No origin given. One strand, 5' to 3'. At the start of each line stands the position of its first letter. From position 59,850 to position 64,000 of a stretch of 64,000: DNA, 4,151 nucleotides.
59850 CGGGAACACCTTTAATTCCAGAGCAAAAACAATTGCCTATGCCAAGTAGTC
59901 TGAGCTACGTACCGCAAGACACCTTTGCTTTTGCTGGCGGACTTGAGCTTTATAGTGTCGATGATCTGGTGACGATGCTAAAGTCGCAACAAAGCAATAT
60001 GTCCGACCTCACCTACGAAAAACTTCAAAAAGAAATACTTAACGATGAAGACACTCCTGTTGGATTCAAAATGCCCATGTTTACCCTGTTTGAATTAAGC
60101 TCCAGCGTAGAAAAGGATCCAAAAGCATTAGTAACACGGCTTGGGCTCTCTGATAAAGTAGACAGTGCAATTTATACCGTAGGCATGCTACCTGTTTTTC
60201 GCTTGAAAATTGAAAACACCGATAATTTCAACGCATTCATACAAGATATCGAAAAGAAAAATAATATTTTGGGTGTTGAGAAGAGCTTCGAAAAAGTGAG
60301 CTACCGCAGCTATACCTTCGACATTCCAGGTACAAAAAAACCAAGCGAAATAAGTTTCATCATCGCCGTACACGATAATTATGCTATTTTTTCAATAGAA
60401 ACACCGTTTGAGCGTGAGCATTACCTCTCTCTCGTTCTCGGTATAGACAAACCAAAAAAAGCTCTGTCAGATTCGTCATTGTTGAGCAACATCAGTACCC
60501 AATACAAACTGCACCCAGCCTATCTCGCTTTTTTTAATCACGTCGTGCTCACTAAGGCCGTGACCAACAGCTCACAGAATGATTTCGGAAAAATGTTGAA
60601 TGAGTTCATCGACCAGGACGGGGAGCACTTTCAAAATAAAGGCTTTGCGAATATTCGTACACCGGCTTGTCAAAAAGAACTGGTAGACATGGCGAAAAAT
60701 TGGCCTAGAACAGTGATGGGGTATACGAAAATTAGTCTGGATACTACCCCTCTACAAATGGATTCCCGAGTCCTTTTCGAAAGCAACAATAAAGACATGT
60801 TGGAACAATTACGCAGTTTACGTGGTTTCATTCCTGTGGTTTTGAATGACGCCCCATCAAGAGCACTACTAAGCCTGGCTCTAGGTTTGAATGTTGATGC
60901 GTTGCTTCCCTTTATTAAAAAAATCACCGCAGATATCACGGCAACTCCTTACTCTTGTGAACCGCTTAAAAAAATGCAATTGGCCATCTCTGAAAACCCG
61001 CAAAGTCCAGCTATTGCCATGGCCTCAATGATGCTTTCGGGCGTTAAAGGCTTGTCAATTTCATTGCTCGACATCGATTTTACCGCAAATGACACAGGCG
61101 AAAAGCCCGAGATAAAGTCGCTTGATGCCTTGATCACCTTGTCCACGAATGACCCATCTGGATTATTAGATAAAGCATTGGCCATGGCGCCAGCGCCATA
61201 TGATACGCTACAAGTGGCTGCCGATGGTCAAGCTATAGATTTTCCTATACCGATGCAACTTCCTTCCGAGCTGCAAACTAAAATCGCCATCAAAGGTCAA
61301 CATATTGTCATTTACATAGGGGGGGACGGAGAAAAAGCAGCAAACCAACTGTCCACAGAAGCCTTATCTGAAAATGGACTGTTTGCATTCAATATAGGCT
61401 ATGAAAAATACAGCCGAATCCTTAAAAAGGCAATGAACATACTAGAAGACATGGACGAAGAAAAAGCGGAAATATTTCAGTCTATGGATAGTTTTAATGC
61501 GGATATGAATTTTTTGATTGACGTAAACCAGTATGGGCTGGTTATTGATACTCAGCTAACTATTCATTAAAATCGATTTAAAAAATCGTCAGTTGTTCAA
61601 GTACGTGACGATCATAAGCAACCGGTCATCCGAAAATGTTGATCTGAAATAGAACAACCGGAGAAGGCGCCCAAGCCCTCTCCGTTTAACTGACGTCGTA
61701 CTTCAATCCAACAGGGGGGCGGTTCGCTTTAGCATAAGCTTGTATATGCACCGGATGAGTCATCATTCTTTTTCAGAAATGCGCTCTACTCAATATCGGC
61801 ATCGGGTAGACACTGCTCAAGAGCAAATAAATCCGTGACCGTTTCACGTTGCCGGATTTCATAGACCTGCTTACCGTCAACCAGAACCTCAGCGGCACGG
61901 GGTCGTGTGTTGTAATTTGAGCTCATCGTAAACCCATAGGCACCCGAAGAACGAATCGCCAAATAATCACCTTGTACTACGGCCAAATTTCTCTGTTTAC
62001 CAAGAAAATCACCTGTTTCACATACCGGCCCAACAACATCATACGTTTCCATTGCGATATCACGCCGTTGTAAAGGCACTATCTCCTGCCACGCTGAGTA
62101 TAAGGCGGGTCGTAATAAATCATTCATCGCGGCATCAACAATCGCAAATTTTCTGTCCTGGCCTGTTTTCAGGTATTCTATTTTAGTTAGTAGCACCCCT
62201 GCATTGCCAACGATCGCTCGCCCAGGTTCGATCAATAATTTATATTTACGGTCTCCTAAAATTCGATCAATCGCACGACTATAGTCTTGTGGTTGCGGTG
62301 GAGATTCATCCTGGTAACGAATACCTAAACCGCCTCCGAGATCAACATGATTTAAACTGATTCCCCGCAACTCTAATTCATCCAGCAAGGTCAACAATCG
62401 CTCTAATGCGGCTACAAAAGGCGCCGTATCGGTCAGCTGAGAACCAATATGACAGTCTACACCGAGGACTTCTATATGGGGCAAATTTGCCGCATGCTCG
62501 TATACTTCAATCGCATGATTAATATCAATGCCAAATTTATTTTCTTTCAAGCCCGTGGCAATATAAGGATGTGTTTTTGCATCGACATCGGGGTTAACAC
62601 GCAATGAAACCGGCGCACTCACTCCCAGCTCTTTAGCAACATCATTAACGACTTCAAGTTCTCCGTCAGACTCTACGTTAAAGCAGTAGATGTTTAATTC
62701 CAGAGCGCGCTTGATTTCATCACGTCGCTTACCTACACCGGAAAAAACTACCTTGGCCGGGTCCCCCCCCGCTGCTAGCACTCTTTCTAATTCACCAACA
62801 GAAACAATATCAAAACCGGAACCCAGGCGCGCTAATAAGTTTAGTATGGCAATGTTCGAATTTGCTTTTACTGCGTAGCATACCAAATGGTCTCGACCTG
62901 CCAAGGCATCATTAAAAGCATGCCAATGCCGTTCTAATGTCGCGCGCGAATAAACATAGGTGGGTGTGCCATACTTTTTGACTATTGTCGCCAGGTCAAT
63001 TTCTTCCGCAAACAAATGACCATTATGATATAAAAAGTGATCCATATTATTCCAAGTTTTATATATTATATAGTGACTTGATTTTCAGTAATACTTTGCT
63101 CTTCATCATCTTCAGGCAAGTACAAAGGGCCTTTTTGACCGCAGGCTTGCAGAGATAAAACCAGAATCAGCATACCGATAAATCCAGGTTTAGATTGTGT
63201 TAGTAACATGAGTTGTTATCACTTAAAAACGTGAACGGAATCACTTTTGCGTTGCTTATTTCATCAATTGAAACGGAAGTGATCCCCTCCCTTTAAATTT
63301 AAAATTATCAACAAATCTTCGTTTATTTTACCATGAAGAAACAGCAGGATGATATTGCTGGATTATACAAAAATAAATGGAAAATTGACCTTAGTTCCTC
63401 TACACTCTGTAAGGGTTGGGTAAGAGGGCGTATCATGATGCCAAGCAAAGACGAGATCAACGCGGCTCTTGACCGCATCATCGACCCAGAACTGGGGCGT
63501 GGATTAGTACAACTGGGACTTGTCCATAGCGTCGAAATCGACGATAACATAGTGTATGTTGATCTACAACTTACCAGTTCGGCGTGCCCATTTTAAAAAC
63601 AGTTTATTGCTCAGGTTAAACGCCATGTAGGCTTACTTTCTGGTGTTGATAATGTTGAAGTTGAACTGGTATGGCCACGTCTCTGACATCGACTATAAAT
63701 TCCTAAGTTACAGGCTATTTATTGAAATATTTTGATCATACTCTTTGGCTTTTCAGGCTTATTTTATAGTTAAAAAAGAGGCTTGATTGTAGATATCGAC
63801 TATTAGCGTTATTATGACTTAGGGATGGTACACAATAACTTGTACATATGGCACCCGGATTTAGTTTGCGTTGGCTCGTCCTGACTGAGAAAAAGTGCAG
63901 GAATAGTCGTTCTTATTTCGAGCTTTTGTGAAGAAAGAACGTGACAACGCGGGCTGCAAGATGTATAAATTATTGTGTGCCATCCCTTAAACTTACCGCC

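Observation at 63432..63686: In-frame TAA inside a DUF59/SufT-like gene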

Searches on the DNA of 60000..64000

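Call 7: search_rna_families(source=window, start=60000, end=64000, threshold=evalue, max_evalue=1)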
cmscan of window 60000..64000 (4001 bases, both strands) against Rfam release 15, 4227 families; matches with E-value up to 1: 0.
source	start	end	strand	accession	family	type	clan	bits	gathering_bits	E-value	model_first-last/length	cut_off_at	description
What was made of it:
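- On Programmed stop-codon readthrough / recoding: No Rfam element was found at E up to 1 (call 7).
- Rfam found no structured element in 60000-64000 at E up to 1 (call 7).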

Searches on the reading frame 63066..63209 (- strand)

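Call 36: search_protein_families(library=pfam, proteins=[window:63066-63209:-], max_evalue=0.1)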
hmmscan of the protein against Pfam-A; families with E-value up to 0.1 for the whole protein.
window:63066-63209:- (47 aa): 1 family
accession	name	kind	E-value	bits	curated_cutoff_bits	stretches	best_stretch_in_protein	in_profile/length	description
PF13627.12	LptM_cons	-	5.1e-10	39.3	27.3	1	13-32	4-23/23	LPS-assembly lipoprotein LptM, conserved region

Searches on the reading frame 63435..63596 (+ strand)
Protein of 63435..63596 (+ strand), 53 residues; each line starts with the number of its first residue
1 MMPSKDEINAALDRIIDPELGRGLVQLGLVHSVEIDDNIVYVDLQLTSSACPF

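Call 4: search_protein_families(library=pfam, proteins=[window:63435-63593:+], max_evalue=1)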
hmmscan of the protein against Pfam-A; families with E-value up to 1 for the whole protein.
seq(53 aa): 2 families
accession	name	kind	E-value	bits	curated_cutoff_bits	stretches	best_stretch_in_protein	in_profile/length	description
PF01883.24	FeS_assembly_P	-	1.7e-15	57.4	23.5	1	5-53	1-49/73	Iron-sulfur cluster assembly protein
PF01106.22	NifU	-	0.048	14.3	27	1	8-52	1-42/67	NifU-like domain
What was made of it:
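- On DUF59 / FeS_assembly_P (PF01883): The open frame covers only model positions 1-49 (call 4).
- Checked: The part before the stop alone covers only model positions 1-49 (57.4 bits) (call 4).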

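Call 66: find_encoding_contigs(protein=window:63435-63596:+, flank=5000, max_places=6)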
Protein window:63435-63596:+ (53 aa): no gene with exactly this product is on record in the collection.
